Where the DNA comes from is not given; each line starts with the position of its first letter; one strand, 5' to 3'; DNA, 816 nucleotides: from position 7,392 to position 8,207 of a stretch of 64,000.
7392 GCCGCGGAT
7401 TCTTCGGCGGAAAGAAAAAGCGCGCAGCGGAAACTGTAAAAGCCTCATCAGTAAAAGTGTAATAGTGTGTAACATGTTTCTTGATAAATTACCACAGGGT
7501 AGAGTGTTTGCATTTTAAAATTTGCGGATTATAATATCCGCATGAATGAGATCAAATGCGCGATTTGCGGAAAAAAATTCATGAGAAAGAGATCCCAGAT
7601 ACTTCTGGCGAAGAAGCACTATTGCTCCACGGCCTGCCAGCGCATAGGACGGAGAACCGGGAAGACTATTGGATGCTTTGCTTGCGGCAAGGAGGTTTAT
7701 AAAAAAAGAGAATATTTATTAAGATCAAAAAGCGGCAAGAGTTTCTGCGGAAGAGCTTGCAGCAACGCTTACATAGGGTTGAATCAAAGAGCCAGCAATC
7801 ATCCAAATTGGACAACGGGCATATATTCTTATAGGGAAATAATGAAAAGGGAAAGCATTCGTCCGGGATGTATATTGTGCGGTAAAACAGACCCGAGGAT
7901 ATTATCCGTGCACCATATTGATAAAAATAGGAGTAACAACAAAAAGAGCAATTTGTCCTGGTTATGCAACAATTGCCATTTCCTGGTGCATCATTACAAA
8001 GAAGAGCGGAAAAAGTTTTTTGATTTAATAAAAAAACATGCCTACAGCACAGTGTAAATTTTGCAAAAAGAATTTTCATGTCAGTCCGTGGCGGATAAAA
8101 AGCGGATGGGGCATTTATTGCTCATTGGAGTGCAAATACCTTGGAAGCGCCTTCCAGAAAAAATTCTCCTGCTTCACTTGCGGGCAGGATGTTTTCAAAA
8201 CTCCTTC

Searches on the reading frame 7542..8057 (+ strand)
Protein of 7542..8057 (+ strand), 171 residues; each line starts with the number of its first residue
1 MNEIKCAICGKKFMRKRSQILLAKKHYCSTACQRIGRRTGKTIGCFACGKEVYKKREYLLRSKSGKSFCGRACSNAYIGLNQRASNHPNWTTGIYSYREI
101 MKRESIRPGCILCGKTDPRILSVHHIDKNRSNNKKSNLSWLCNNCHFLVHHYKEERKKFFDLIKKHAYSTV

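Call 79: search_protein_families(library=pfam, proteins=[window:7542-8057:+], max_evalue=0.001)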
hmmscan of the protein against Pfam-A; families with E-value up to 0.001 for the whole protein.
window:7542-8057:+ (171 aa): 1 family
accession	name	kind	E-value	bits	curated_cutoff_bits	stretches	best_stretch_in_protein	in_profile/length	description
PF13392.12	HNH_3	-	0.00097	19.2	24.8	0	120-141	18-39/46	HNH endonuclease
